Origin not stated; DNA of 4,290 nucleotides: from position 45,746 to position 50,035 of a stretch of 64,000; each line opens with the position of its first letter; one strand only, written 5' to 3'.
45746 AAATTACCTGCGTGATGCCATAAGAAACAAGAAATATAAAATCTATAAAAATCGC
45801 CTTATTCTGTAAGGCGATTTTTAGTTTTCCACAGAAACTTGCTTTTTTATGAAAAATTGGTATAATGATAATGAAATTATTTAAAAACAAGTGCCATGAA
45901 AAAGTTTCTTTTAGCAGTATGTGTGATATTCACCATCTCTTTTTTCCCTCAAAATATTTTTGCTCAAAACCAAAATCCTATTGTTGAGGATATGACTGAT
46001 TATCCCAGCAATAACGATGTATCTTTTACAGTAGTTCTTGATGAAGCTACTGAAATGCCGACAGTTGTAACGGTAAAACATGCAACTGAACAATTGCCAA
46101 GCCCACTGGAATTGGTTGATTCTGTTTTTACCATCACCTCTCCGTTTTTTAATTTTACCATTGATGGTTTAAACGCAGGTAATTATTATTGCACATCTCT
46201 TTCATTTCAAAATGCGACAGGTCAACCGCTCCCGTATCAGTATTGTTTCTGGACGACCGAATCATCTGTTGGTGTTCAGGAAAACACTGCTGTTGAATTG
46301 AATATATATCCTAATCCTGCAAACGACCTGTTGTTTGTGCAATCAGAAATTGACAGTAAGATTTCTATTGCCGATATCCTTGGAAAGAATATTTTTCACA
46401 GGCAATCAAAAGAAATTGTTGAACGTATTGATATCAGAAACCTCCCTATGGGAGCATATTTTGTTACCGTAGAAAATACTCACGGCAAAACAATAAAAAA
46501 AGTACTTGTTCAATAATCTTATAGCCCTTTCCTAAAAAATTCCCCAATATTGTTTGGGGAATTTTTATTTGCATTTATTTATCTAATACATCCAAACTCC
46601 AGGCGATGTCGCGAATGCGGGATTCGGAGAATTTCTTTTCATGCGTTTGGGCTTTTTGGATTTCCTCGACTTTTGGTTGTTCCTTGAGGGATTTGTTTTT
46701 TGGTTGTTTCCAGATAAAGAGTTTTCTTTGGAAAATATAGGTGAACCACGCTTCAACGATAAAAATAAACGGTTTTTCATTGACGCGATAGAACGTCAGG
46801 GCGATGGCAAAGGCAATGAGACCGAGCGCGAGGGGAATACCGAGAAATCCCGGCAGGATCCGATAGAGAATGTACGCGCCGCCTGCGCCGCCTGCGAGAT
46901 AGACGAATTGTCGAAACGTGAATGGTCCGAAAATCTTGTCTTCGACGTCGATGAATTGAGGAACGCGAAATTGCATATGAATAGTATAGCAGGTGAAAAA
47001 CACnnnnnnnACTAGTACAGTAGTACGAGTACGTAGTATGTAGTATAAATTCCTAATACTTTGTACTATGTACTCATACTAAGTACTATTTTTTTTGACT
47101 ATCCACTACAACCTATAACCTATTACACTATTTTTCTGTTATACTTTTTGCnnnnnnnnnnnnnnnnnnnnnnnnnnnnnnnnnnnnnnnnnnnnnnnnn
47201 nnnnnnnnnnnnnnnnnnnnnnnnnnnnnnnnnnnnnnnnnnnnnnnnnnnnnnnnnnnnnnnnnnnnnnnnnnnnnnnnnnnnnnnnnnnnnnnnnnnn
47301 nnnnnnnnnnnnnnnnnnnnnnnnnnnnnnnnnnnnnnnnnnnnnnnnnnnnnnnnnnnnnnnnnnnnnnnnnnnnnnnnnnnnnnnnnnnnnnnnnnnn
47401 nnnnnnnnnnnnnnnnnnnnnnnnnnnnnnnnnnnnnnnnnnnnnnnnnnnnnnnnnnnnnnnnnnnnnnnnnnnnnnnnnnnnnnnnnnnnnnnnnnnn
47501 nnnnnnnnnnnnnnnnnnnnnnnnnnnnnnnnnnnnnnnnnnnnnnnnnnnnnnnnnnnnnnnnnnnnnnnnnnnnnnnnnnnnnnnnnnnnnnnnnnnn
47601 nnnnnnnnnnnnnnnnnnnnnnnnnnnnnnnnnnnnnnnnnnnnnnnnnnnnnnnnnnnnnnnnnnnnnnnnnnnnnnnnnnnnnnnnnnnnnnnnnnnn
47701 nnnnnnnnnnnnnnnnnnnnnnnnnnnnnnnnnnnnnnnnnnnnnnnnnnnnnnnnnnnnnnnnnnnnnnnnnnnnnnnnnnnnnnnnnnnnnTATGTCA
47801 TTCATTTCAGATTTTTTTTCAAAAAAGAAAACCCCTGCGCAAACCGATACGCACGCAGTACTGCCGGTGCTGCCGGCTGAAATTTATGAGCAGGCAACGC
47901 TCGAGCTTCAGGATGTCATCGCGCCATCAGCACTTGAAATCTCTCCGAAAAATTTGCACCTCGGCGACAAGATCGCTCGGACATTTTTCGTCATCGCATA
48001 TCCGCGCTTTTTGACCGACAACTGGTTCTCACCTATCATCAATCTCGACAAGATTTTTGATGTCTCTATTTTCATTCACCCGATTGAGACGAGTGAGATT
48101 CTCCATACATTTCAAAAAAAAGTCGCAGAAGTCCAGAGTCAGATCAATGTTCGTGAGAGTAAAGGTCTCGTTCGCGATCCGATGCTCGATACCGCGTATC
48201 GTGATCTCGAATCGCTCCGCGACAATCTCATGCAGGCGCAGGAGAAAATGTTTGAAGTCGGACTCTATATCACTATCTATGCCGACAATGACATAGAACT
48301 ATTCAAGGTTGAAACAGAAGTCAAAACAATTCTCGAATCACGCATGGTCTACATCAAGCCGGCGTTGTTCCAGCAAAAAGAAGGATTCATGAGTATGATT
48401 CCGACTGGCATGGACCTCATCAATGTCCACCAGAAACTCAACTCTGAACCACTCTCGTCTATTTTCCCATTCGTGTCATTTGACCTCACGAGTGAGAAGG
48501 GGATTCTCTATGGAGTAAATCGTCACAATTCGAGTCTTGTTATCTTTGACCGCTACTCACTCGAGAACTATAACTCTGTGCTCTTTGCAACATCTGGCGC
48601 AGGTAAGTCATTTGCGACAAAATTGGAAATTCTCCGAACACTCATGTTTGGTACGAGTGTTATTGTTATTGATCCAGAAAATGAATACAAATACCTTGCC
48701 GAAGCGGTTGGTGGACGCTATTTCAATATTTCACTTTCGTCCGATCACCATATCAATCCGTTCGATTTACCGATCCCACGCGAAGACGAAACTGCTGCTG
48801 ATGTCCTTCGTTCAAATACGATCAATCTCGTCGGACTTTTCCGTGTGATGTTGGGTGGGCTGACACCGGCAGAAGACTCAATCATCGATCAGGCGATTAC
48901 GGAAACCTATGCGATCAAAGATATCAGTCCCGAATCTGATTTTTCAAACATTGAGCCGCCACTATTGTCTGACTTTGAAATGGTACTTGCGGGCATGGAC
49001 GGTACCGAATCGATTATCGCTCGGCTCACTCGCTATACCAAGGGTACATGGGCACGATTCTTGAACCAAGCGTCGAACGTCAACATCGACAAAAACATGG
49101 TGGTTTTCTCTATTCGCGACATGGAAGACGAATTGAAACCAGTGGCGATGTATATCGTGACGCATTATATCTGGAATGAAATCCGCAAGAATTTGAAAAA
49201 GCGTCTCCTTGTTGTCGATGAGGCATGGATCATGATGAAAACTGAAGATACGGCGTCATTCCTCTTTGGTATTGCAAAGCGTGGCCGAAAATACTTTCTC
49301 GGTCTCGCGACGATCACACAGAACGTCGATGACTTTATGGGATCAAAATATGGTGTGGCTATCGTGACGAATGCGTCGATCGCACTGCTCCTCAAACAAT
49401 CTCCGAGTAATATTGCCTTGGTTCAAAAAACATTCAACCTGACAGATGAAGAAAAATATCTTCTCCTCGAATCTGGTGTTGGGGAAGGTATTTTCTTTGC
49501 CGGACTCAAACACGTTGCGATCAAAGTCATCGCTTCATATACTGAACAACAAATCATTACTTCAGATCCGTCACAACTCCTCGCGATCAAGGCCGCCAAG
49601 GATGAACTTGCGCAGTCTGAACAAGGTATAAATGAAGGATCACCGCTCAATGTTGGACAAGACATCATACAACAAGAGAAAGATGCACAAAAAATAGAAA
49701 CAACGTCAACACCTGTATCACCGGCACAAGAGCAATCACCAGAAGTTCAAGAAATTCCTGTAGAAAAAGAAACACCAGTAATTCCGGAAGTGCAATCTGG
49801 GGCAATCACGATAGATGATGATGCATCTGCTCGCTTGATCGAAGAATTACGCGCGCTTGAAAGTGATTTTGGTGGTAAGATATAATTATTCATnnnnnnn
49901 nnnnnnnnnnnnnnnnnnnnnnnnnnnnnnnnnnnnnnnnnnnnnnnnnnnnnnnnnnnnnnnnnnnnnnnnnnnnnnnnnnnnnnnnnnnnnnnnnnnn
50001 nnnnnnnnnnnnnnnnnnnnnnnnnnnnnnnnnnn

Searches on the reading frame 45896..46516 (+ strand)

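Call 88: search_protein_families(library=pfam, proteins=[window:45896-46516:+], max_evalue=0.001)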
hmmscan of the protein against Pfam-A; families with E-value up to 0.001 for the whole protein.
window:45896-46516:+ (206 aa): 1 family
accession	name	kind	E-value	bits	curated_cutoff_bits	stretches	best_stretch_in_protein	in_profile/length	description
PF18962.6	Por_Secre_tail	-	3.1e-15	56.7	27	1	137-205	1-75/75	Secretion system C-terminal sorting domain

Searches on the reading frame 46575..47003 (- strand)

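Call 36: search_protein_families(library=pfam, proteins=[window:46575-47003:-], max_evalue=0.01)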
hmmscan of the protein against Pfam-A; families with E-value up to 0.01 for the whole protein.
window:46575-47003:- (142 aa): 1 family
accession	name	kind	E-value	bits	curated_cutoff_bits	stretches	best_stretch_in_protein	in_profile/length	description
PF12666.12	PrgI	-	4.7e-12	46.7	27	1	14-99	2-86/91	PrgI family protein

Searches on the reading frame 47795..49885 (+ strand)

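Call 88: search_protein_families(library=pfam, proteins=[window:47795-49885:+], max_evalue=0.001)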
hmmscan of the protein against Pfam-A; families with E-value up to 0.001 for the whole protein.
window:47795-49885:+ (696 aa): 3 families
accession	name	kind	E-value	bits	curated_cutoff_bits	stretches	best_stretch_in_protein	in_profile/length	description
PF19044.6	P-loop_TraG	-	1e-26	94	25.8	1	255-558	26-343/413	TraG P-loop domain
PF12846.13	AAA_10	-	7.8e-11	42.1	27.5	1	258-319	21-85/362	AAA-like domain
PF01935.23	DUF87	-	8.2e-07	29.8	23.2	1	263-326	28-93/220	Helicase HerA, central domain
